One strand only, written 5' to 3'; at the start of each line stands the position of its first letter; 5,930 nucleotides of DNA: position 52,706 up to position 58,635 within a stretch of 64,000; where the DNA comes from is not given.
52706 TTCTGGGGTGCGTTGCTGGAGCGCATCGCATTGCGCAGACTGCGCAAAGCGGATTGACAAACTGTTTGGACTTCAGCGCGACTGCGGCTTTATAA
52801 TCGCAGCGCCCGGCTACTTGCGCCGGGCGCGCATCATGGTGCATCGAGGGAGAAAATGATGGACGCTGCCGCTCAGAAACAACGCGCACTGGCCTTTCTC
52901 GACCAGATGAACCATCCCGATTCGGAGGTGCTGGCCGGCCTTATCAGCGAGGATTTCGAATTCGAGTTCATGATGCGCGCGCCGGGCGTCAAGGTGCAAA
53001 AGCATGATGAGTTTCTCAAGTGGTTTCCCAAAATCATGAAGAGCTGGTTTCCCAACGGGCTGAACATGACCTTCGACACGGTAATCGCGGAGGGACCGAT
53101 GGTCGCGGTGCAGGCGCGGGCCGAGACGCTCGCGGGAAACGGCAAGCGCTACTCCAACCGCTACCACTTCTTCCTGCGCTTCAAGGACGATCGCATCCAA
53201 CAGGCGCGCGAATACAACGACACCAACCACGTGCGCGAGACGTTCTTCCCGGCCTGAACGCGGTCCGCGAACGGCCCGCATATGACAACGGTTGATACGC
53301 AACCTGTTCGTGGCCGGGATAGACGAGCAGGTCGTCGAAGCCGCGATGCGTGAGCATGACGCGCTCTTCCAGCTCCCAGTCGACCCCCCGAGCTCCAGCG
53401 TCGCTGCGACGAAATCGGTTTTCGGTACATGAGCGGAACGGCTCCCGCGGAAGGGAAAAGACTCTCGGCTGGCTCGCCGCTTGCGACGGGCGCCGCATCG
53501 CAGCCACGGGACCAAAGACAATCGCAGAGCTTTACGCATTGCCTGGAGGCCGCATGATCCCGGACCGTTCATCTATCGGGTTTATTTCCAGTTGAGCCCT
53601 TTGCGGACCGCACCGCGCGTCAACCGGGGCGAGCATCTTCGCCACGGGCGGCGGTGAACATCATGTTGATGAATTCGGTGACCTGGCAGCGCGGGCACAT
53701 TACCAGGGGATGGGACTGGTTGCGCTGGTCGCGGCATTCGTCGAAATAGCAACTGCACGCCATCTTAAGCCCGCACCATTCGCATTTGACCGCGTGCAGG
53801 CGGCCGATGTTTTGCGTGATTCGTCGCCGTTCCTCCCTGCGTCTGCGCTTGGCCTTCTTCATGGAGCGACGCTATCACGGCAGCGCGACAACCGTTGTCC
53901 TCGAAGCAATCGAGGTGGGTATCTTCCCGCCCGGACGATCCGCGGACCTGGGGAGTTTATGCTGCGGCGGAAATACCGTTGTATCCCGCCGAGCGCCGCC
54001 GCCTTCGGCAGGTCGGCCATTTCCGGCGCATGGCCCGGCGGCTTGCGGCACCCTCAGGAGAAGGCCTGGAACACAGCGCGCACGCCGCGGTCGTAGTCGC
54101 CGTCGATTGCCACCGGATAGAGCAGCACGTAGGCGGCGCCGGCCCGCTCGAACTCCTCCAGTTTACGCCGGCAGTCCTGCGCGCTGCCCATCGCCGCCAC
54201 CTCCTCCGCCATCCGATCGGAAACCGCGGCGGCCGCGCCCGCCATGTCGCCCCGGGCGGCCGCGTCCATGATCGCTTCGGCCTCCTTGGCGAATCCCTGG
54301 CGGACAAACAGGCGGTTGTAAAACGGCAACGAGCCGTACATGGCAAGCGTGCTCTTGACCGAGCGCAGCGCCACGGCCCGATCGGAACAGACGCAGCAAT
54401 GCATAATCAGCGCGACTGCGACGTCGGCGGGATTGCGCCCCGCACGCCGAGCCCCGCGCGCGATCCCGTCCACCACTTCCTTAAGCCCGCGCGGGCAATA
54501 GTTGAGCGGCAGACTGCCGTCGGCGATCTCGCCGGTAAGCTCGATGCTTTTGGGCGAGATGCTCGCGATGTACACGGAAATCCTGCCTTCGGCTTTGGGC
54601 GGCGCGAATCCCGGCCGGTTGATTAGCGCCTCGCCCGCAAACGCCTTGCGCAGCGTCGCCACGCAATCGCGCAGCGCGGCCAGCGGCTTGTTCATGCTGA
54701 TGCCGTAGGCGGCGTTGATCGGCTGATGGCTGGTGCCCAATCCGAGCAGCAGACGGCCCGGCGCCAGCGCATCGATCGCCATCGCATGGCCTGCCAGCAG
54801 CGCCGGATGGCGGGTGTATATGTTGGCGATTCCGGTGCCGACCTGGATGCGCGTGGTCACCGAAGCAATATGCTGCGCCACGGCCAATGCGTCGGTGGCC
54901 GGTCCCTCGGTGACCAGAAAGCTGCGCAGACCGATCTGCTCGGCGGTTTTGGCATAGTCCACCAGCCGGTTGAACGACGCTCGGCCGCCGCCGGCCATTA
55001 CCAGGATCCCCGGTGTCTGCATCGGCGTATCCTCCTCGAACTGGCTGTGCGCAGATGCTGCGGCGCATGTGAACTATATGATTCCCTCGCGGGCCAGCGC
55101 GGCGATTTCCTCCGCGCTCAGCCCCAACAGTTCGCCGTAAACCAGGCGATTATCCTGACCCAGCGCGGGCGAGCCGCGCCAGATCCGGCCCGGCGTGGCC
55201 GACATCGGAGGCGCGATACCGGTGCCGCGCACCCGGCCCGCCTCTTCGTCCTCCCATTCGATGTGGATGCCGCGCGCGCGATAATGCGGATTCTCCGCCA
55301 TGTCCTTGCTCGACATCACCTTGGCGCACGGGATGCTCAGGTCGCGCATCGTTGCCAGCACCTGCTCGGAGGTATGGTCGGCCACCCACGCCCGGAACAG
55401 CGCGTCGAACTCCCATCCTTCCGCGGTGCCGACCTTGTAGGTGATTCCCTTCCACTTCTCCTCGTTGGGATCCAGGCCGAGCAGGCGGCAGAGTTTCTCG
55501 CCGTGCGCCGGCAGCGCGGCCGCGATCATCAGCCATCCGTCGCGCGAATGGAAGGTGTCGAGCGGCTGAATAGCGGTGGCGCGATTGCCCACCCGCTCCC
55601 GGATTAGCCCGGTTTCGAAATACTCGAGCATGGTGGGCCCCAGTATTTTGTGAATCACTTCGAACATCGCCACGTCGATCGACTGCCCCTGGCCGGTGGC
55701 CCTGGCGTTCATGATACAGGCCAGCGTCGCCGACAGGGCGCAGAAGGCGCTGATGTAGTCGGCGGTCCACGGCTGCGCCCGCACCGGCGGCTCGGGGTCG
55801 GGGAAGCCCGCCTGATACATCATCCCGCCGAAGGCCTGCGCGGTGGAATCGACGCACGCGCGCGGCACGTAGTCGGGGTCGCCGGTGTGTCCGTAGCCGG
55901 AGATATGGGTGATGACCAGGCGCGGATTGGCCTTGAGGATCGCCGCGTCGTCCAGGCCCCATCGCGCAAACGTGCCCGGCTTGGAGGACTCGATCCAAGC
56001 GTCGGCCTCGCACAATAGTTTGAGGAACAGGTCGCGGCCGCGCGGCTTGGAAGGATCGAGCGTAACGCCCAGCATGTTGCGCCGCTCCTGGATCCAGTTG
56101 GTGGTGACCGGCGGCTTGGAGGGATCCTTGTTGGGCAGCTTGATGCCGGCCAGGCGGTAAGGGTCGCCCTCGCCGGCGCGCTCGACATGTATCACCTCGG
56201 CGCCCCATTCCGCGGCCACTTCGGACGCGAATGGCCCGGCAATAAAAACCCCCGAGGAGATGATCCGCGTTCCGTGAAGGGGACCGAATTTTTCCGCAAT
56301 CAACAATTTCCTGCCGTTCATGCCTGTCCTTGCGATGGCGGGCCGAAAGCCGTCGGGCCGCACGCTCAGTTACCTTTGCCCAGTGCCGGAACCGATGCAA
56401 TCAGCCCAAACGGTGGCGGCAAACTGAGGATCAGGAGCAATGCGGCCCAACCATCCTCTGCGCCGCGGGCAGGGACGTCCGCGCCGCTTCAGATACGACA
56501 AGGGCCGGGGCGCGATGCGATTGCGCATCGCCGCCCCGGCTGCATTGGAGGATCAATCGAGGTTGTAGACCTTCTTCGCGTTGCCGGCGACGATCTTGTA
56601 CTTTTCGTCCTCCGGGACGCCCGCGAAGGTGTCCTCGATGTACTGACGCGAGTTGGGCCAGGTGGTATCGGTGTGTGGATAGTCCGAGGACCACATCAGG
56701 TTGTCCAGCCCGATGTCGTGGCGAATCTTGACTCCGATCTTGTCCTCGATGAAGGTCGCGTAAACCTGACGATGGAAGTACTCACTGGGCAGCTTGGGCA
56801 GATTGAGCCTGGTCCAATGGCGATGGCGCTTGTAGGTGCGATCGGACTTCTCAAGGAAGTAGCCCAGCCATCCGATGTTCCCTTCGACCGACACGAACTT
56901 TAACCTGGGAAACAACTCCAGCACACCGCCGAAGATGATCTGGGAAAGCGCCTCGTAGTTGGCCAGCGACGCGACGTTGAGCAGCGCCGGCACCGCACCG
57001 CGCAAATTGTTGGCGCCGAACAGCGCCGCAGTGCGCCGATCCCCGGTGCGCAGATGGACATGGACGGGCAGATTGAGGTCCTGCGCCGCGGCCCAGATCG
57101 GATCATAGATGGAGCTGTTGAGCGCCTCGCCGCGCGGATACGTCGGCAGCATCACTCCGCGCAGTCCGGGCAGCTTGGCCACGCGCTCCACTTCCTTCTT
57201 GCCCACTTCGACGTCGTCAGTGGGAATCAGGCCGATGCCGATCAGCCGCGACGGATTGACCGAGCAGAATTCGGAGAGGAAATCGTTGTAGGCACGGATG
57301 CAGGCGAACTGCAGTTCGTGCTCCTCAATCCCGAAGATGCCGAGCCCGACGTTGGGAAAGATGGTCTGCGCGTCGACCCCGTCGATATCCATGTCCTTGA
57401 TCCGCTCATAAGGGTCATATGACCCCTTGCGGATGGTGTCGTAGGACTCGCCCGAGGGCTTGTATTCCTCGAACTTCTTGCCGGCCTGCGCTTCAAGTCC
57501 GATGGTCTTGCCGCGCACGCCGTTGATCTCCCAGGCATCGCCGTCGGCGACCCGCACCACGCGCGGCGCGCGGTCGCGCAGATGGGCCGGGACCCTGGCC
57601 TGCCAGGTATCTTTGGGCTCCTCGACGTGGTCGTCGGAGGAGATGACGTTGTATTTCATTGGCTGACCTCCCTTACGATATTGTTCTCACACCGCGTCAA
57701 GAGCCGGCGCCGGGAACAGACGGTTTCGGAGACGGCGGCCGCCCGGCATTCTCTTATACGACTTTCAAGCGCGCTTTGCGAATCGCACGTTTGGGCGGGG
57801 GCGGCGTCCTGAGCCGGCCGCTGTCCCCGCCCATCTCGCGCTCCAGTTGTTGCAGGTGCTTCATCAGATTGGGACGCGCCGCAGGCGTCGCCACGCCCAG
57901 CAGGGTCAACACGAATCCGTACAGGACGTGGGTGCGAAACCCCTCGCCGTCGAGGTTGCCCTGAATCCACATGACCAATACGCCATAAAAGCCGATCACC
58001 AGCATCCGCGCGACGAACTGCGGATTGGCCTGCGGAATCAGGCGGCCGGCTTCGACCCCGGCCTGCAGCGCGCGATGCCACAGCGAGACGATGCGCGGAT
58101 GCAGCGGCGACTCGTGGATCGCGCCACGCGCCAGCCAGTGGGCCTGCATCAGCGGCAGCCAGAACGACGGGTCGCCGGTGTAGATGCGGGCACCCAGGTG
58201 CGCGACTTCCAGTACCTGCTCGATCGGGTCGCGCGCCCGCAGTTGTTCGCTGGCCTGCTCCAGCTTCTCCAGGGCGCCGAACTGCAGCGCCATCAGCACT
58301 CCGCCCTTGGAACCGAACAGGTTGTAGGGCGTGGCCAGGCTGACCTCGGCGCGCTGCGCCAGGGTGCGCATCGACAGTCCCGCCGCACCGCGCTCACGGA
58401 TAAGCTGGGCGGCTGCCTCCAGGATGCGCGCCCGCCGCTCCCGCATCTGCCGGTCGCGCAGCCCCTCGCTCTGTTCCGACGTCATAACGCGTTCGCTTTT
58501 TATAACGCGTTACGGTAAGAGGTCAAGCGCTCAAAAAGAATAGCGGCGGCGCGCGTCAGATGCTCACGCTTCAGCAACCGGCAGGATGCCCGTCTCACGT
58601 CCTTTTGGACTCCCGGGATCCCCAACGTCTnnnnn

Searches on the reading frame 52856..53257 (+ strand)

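Call 9: search_protein_families(library=pfam, proteins=[window:52856-53257:+], max_evalue=0.001)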
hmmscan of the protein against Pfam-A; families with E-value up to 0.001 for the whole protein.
window:52856-53257:+ (133 aa): 2 families
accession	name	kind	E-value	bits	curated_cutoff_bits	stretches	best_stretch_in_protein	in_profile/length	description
PF12680.13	SnoaL_2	-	3e-13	50.7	27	1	13-115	3-100/102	SnoaL-like domain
PF07366.18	SnoaL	-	1.9e-06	28.1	28.4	1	11-123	3-119/126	SnoaL-like polyketide cyclase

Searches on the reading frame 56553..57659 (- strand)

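Call 9: search_protein_families(library=pfam, proteins=[window:56553-57659:-], max_evalue=0.001)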
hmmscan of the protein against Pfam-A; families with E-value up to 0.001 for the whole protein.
window:56553-57659:- (368 aa): 1 family
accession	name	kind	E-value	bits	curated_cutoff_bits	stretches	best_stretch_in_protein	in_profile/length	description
PF04909.20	Amidohydro_2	-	7.2e-29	101.9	26.4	1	102-367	43-289/289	Amidohydrolase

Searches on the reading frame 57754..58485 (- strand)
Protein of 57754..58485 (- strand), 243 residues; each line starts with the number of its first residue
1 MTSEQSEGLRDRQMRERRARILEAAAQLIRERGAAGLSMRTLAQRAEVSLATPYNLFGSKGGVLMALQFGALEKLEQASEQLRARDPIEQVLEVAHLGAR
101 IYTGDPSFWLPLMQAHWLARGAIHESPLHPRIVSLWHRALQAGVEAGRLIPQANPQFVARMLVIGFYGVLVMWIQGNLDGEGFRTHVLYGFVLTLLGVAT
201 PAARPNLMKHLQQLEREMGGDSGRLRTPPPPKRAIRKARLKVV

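Call 9: search_protein_families(library=pfam, proteins=[window:57754-58485:-], max_evalue=0.001)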
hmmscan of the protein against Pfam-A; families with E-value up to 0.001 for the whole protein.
window:57754-58485:- (243 aa): 2 families
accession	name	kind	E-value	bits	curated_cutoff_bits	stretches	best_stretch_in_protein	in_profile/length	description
PF00440.29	TetR_N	-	2e-09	37.5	24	1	21-66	1-46/47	Bacterial regulatory proteins, tetR family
PF17933.6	TetR_C_25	-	0.0007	20.3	26.4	0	128-178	24-74/106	Tetracyclin repressor-like, C-terminal domain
